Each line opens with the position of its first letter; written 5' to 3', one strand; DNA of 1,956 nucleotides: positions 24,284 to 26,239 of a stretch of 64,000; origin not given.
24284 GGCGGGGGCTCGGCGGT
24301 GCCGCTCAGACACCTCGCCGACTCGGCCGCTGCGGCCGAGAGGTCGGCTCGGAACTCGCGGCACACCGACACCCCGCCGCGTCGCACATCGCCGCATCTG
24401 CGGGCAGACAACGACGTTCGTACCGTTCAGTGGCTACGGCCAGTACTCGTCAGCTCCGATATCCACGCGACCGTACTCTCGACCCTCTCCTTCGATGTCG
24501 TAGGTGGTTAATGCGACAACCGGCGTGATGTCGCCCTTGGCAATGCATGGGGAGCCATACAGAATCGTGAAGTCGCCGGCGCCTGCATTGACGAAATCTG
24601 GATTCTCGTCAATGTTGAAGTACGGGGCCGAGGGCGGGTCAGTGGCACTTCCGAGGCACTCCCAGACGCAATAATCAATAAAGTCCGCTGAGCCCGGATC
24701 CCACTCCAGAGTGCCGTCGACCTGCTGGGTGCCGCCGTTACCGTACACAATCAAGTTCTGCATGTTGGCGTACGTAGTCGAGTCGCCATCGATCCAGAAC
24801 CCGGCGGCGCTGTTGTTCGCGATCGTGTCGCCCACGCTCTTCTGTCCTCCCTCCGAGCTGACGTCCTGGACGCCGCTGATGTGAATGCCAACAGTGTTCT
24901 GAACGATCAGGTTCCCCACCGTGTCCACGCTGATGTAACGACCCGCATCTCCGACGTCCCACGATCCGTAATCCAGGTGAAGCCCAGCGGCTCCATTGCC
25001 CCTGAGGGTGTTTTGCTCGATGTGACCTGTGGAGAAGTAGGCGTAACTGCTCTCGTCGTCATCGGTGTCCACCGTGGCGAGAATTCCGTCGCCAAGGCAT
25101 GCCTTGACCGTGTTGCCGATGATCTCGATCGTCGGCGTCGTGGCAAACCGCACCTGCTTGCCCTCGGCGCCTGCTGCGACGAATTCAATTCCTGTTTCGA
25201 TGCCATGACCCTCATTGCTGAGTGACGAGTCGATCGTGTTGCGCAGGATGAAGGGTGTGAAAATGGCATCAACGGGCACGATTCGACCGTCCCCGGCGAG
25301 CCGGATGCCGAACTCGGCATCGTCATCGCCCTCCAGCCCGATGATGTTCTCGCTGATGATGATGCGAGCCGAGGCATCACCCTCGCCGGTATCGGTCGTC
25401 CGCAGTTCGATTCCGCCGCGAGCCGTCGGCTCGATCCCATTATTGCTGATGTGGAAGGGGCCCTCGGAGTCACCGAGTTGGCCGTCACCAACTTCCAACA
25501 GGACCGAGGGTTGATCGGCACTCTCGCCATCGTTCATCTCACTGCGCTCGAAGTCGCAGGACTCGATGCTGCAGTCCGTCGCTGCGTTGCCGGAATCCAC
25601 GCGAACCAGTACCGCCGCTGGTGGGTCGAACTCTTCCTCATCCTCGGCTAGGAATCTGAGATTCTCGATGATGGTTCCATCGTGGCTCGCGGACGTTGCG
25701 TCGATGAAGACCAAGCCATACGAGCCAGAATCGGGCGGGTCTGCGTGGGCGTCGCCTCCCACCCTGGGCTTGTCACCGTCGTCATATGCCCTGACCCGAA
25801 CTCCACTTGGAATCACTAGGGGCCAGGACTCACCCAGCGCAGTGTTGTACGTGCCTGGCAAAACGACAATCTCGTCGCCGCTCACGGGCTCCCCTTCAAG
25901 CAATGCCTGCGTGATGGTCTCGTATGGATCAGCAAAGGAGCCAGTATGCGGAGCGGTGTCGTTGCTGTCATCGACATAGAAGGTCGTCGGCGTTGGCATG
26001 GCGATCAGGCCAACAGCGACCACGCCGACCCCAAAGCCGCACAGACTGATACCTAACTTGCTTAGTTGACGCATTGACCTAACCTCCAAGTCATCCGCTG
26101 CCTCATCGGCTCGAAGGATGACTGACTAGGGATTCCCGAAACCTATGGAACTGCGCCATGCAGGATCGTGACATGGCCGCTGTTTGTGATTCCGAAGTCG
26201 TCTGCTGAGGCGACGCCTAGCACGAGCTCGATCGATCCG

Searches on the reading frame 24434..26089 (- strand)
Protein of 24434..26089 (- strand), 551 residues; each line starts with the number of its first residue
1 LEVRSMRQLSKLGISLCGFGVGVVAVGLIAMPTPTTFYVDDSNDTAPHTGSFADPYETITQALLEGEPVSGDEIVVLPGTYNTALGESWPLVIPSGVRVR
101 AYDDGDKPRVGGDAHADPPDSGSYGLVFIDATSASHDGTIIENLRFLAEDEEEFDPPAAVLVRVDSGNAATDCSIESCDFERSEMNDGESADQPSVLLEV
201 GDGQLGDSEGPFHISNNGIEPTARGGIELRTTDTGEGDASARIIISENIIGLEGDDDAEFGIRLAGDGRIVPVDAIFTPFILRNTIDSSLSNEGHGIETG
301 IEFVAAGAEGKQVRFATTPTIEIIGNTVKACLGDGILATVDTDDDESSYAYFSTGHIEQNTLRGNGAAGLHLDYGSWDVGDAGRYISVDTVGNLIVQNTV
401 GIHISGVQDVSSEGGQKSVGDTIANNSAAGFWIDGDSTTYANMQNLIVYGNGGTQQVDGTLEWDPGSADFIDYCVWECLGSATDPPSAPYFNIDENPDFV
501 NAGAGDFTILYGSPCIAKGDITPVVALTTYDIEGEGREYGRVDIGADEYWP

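Call 94: search_protein_families(library=pfam, proteins=[window:24434-26089:-], max_evalue=0.0001)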
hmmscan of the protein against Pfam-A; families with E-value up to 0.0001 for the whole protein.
window:24434-26089:- (551 aa): 2 families
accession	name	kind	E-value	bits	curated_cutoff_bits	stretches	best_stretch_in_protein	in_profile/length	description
PF07602.17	DUF1565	-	6.9e-14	52.2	20.3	1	48-100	7-57/257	Protein of unknown function (DUF1565)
PF13229.12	Beta_helix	-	1.1e-05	25.6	25.9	0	212-407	11-147/158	Right handed beta helix region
